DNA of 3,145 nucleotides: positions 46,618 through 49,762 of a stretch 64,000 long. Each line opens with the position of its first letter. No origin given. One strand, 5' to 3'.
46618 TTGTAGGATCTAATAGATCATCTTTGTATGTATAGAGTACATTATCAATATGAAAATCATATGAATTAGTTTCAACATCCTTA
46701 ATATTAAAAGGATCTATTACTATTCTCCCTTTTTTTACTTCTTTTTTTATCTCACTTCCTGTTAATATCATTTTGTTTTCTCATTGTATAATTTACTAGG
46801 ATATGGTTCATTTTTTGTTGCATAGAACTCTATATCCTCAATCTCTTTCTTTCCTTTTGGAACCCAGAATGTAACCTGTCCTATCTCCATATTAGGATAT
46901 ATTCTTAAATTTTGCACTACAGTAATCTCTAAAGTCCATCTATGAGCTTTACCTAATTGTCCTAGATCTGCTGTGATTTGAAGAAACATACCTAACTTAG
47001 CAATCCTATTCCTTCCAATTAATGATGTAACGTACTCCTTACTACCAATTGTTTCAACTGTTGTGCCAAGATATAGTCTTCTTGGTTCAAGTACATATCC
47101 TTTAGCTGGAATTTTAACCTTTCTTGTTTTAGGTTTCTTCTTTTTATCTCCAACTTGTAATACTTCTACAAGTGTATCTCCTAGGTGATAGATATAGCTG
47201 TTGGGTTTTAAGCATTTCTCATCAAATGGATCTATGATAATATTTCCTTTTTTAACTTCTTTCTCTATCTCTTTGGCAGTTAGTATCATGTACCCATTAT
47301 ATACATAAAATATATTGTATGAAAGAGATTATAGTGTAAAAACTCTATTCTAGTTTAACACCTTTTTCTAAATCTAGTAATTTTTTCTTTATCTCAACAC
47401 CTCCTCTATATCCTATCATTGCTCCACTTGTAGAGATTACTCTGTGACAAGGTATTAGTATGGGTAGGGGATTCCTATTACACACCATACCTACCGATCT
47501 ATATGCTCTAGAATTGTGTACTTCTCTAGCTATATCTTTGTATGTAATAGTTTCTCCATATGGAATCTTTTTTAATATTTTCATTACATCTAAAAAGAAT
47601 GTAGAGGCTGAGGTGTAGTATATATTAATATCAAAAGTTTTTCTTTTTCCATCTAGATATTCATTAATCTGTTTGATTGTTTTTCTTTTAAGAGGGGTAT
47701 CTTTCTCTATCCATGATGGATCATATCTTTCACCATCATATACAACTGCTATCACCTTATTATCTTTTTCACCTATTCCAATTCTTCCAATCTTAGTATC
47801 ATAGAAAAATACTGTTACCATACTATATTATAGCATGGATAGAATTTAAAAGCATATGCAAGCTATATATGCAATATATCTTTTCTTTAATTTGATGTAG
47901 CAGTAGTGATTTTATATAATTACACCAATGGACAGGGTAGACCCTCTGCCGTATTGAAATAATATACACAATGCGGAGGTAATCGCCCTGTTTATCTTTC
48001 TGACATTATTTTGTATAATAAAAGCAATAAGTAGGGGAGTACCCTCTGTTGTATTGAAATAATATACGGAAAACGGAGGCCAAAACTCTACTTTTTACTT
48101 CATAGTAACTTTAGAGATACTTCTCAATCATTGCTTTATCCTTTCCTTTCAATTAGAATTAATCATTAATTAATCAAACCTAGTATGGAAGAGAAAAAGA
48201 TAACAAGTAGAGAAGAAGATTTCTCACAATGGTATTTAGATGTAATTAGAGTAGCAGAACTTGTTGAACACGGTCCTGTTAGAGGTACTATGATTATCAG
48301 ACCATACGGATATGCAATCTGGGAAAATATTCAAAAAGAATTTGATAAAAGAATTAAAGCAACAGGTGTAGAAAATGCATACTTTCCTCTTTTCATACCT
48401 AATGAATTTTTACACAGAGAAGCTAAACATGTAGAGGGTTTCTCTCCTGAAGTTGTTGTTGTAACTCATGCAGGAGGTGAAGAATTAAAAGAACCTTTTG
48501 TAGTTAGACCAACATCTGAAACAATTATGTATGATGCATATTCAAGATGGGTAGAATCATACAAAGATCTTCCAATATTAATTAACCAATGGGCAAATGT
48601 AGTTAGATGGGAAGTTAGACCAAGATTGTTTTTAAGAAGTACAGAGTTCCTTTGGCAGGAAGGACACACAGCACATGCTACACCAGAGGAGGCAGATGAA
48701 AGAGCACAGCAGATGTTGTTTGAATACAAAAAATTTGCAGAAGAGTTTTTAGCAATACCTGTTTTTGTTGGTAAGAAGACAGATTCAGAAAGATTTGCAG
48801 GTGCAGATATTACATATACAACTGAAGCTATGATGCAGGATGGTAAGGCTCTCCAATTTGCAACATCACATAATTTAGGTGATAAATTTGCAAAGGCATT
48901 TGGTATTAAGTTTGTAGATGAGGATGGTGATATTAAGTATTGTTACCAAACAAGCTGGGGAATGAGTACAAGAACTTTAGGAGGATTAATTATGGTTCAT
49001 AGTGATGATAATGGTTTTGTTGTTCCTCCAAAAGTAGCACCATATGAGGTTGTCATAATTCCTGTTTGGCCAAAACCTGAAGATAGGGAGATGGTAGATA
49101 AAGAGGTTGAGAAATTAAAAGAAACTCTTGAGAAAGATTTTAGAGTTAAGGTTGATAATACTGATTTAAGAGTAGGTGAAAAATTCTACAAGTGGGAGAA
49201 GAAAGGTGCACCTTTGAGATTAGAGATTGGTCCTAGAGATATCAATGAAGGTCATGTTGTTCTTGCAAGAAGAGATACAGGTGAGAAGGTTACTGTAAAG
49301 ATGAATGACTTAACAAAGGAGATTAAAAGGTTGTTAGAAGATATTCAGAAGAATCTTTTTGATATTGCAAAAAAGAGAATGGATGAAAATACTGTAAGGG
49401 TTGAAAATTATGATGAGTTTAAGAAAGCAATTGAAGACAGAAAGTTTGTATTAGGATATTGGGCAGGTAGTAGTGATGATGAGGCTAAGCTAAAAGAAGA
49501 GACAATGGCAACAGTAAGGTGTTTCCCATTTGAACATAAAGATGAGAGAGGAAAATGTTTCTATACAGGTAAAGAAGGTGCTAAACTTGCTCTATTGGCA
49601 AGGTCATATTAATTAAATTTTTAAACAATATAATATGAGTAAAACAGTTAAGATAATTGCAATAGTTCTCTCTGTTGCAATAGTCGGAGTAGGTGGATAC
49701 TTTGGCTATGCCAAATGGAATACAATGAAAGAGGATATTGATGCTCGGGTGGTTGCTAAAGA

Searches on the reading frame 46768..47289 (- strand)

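Call 32: search_protein_families(library=pfam, proteins=[window:46768-47289:-], max_evalue=0.001)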
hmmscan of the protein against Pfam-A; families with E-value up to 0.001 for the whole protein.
window:46768-47289:- (173 aa): 1 family
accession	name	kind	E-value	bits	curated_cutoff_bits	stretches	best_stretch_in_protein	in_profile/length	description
PF22769.1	DCD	-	9.8e-29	100.9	27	1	2-142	1-151/153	dCTP deaminase-like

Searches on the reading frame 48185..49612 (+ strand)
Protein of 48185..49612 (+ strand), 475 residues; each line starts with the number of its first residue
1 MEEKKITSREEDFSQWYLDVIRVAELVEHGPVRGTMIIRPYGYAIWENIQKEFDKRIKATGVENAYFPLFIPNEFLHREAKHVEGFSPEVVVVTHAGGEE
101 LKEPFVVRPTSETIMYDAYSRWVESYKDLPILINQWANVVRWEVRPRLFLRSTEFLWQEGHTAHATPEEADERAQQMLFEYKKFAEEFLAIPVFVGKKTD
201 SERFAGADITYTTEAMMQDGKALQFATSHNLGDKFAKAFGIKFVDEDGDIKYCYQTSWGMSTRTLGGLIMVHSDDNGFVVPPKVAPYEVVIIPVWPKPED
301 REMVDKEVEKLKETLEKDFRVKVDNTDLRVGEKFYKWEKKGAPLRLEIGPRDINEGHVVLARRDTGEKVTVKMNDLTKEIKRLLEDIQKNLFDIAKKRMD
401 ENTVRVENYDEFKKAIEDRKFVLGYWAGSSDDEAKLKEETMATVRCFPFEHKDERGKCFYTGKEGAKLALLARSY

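Call 8: search_protein_families(library=ncbifam, proteins=[window:48185-49612:+], max_evalue=0.001)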
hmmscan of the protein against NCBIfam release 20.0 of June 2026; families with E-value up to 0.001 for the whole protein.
window:48185-49612:+ (475 aa): 9 families
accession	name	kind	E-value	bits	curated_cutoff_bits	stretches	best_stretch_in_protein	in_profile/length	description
TIGR00408.1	proS_fam_I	equivalog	6.7e-178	592.4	437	1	7-475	2-475/475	proline--tRNA ligase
NF008979.1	PRK12325.1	exception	2.2e-36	125.7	550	2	212-380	269-436/437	proline--tRNA ligase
NF006625.0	PRK09194.1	equivalog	4e-35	121.8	558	2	208-380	388-558/559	proline--tRNA ligase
TIGR00409.1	proS_fam_II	equivalog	1e-32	113.8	306.7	2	217-380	403-565/568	proline--tRNA ligase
TIGR00418.1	thrS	equivalog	1.7e-11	43.8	383.65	1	236-382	423-563/565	threonine--tRNA ligase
NF003068.0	PRK03991.1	equivalog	3.5e-11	42.2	484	1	236-387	442-595/613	threonine--tRNA ligase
NF003211.1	PRK04173.1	equivalog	9.6e-10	37.9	312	1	280-379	358-453/454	glycine--tRNA ligase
TIGR00389.1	glyS_dimeric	equivalog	6.8e-08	31.5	243.3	1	278-382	463-563/565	glycine--tRNA ligase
NF011500.0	PRK14938.1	equivalog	0.00019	20.6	362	1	279-385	267-368/387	Ser-tRNA(Thr) hydrolase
